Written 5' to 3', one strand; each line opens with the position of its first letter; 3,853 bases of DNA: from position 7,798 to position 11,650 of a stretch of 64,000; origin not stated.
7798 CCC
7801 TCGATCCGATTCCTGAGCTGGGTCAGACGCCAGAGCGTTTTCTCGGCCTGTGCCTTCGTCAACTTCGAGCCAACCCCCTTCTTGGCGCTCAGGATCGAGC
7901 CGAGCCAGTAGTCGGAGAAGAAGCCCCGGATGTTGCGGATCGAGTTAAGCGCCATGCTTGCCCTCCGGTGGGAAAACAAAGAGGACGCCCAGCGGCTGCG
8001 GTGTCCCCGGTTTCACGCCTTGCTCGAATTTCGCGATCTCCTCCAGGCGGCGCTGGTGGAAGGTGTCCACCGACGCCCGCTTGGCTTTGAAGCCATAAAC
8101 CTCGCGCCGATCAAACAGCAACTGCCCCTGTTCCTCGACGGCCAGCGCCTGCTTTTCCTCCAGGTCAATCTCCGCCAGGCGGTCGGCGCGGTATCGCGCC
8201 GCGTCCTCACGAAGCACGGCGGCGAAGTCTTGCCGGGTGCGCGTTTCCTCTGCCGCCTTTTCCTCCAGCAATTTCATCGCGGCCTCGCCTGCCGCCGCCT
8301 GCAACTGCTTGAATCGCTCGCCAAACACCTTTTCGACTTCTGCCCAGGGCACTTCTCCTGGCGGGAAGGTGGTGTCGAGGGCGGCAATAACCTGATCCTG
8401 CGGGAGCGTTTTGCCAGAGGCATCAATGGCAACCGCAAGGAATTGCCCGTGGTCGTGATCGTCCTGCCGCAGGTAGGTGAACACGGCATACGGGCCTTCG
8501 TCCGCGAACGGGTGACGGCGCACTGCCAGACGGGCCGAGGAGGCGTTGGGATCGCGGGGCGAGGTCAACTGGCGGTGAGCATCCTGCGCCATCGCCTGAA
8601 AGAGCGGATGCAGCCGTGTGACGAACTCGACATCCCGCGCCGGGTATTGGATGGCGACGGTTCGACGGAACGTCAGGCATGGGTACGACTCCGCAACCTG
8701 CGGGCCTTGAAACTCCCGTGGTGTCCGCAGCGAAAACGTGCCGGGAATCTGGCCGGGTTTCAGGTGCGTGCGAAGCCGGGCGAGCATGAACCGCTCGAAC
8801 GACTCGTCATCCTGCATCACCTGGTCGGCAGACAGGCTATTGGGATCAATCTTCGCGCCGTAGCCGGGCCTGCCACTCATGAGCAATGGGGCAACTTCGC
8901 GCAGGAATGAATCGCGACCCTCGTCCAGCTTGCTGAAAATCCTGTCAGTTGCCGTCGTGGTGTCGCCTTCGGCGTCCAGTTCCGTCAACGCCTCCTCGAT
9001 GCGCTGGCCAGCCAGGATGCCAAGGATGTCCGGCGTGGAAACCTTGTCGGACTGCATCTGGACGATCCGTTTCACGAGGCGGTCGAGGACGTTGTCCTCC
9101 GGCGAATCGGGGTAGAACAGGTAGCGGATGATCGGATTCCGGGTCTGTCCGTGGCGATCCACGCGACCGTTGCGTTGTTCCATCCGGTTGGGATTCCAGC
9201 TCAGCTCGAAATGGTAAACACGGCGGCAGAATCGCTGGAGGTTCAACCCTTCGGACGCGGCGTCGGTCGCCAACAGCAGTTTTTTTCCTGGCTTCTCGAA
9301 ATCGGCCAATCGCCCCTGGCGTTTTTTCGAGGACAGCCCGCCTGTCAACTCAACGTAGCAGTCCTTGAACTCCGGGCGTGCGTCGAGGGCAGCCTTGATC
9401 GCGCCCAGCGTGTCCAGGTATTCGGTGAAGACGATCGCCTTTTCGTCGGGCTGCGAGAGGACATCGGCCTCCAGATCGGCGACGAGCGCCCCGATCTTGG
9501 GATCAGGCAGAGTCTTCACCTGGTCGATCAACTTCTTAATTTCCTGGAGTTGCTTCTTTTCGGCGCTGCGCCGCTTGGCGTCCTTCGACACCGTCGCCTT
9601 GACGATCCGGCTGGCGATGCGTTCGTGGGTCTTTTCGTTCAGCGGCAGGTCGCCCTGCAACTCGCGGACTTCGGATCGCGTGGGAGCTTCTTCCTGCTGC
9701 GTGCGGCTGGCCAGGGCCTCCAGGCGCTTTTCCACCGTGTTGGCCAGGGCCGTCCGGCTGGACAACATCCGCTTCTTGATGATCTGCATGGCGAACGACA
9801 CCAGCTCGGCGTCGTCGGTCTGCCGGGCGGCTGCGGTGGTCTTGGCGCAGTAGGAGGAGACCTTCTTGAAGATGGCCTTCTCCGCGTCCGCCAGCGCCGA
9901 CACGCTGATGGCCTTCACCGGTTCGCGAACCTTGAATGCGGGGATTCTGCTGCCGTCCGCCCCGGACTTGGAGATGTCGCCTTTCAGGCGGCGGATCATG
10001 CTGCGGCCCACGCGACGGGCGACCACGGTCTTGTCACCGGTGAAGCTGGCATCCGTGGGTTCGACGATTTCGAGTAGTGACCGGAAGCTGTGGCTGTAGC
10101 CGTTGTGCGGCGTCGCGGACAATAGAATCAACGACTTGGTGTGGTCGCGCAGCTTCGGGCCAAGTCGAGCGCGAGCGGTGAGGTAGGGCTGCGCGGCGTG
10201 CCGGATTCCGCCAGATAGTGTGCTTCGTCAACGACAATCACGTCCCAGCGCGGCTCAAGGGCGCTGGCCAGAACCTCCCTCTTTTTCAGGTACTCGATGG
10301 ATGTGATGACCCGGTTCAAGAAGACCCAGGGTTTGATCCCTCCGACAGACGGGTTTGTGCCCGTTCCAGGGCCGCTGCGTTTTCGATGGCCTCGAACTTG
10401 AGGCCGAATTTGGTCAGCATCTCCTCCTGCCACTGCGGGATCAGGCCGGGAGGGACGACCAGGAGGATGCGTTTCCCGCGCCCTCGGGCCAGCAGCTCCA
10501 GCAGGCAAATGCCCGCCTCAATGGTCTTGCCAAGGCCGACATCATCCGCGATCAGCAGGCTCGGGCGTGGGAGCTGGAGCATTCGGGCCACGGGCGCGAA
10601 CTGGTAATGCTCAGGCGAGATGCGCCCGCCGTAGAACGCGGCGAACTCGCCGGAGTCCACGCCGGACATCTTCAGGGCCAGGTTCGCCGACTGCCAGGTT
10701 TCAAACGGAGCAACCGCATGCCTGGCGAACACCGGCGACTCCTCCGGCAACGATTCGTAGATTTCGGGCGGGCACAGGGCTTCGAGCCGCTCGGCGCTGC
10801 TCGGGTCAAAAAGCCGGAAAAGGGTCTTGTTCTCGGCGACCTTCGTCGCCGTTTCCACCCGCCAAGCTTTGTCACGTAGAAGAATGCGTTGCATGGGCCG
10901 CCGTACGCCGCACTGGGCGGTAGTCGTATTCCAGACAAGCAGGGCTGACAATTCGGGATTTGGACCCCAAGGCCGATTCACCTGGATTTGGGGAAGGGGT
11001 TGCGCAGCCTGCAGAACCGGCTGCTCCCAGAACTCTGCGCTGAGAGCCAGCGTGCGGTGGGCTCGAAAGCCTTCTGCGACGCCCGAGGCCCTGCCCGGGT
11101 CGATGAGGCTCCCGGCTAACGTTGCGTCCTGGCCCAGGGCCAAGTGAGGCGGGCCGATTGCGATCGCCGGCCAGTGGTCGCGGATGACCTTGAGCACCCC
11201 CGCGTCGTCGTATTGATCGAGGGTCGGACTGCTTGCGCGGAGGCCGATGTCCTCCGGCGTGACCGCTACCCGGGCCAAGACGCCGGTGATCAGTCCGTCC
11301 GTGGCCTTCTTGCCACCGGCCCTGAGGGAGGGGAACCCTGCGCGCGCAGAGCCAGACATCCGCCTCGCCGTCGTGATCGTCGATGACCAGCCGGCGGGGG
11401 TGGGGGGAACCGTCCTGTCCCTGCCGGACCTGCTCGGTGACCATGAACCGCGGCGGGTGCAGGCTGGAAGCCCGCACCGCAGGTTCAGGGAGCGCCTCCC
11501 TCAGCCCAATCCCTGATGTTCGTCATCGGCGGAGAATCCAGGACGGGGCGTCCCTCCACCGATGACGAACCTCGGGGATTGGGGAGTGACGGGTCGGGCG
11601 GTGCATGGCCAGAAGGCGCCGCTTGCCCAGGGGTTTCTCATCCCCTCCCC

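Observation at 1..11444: DISARM class 1-like defence locus (SNF2 helicase, giant N6-adenine MTase, DEAD/DEAH helicase) fills the first 11.4 kb and runs off the window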

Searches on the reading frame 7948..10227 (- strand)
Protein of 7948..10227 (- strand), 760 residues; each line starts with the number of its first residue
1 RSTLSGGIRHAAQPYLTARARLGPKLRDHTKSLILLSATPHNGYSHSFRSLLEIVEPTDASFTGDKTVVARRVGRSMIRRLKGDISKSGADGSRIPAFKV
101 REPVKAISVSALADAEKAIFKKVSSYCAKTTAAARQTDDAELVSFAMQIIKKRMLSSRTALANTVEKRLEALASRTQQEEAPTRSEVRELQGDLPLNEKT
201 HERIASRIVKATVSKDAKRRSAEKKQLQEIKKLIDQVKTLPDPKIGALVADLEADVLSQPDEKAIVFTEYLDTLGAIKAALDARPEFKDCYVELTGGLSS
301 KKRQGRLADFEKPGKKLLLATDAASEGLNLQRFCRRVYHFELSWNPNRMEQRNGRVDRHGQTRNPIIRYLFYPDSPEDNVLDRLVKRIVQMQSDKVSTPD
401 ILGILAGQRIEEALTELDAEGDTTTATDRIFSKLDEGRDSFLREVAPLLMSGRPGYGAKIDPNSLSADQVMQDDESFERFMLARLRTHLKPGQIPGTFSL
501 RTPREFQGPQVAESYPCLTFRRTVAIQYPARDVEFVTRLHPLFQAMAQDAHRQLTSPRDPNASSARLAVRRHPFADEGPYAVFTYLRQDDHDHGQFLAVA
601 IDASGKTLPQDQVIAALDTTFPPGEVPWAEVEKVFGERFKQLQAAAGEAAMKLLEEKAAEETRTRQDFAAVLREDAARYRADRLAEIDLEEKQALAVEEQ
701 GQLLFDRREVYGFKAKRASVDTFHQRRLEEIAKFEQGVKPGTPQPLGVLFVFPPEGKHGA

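Call 4: search_protein_families(library=pfam, proteins=[window:7948-10227:-], max_evalue=0.01)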
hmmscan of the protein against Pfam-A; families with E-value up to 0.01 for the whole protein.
window:7948-10227:- (760 aa): 1 family
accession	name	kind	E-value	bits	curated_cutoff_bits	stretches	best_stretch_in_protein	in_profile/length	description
PF00271.37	Helicase_C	-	1.6e-16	61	23.5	1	257-360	11-110/110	Helicase conserved C-terminal domain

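Call 5: search_protein_families(library=padloc, proteins=[window:7948-10227:-], max_evalue=0.01)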
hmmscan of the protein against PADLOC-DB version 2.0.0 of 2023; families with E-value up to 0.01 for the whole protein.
window:7948-10227:- (760 aa): 39 families (the best 25 are shown)
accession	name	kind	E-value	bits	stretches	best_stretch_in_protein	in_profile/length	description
PDLC02621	DrmD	-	1.7e-76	256.3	1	25-425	286-697/1040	DrmD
PDLC02572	DrmA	-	1.8e-58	196.4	1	19-422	275-691/1043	DrmA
PDLC02504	BrxHI|BrxHII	-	1.1e-55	187.1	1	24-444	259-666/971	BrxHII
PDLC02632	DrmD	-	3.9e-47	159.1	1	18-367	279-632/662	DrmD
PDLC02624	DrmD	-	1.6e-45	153.8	1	19-367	121-473/652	DrmD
PDLC02500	BrxHI|BrxHII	-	2.2e-43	147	1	17-381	249-595/933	BrxHI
PDLC02633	DrmD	-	7.2e-42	141.3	1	25-374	288-643/839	DrmD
PDLC00659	HmaA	-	2.1e-35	119.9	1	17-435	247-688/1176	SNF2 helicase / DEAD-box helicase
PDLC02625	DrmD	-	8.9e-32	108.5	1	50-403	68-418/792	DrmD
PDLC02620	DrmD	-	1.4e-29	100.7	1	21-418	248-634/1060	DrmD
PDLC02623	DrmD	-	3.4e-27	92.6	1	219-412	485-675/1040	DrmD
PDLC02619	DrmD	-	4e-21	72.9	1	309-436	484-612/872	DrmD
PDLC02853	DpdE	-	1.1e-20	71.2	1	31-402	259-646/985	DpdE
PDLC02634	DrmD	-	4.2e-18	62.5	1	30-393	246-618/900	DrmD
PDLC02629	DrmD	-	3.3e-17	60.1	1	294-367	16-93/508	DrmD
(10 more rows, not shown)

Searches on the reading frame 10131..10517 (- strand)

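Call 4: search_protein_families(library=pfam, proteins=[window:10131-10517:-], max_evalue=0.01)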
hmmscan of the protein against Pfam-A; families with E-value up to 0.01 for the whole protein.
window:10131-10517:- (129 aa): 1 family
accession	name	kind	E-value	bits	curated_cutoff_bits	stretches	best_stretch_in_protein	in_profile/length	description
PF00176.29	SNF2-rel_dom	-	0.0017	17.9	24.9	1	70-105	107-140/290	SNF2-related domain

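Call 5: search_protein_families(library=padloc, proteins=[window:10131-10517:-], max_evalue=0.01)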
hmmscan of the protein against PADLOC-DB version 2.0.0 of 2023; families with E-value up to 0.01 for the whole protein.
window:10131-10517:- (129 aa): 5 families
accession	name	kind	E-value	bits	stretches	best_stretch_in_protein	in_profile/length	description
PDLC02504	BrxHI|BrxHII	-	6.7e-05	19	1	68-114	210-256/971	BrxHII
PDLC02621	DrmD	-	8.1e-05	19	1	61-108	214-272/1040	DrmD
PDLC01439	typeIV_DinG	-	0.0041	13.8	1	70-105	165-200/575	CAS-IV-A; associated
PDLC02632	DrmD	-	0.0045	13.5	1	61-107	216-271/662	DrmD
PDLC00659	HmaA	-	0.0084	11.9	1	68-103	200-236/1176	SNF2 helicase / DEAD-box helicase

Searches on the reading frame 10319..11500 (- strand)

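Call 4: search_protein_families(library=pfam, proteins=[window:10319-11500:-], max_evalue=0.01)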
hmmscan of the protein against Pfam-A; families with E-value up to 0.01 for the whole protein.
window:10319-11500:- (394 aa): 1 family
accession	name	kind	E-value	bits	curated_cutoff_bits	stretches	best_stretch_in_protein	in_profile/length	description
PF00176.29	SNF2-rel_dom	-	3.6e-06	26.7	24.9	1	300-364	2-73/290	SNF2-related domain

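Call 5: search_protein_families(library=padloc, proteins=[window:10319-11500:-], max_evalue=0.01)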
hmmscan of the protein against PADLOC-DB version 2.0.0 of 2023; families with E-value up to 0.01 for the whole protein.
window:10319-11500:- (394 aa): 34 families (the best 25 are shown)
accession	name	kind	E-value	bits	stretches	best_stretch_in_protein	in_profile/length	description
PDLC02621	DrmD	-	1.1e-33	114.6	1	282-383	108-209/1040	DrmD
PDLC02572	DrmA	-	1.2e-25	87.7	1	281-375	104-198/1043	DrmA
PDLC02633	DrmD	-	6.7e-24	81.9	1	288-384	118-214/839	DrmD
PDLC02618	DrmD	-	2.5e-23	80.8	1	281-380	95-194/273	DrmD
PDLC02632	DrmD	-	3.7e-23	79.9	1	287-375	115-203/662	DrmD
PDLC02622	DrmD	-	1.3e-20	71.7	1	283-375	110-202/422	DrmD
PDLC02500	BrxHI|BrxHII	-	1.9e-19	67.7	1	290-374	85-169/933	BrxHI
PDLC02846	DpdE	-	2.7e-17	60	1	286-380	153-248/1034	DpdE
PDLC02623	DrmD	-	1.7e-16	57.2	1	299-379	105-185/1040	DrmD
PDLC00659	HmaA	-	4.6e-16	55.8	1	310-374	118-184/1176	SNF2 helicase / DEAD-box helicase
PDLC02853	DpdE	-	7.8e-16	55.2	1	283-386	85-187/985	DpdE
PDLC02843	DpdE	-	1.1e-15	54.7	1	300-367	163-230/1091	DpdE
PDLC02504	BrxHI|BrxHII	-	1.3e-15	54.5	1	274-390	89-203/971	BrxHII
PDLC02620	DrmD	-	1.6e-15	54.2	1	302-376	107-181/1060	DrmD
PDLC02840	DpdE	-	1.3e-14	51.5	1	294-368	158-233/1091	DpdE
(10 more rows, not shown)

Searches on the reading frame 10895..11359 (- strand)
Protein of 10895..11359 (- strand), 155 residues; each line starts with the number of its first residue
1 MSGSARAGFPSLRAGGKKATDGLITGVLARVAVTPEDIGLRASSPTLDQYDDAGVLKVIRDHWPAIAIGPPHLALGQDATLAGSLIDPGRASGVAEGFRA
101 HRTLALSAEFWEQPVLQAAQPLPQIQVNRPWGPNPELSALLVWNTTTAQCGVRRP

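Call 33: search_protein_families(library=pfam, proteins=[window:10895-11359:-], max_evalue=5)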
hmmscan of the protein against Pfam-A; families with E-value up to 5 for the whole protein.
seq(155 aa): 0 families
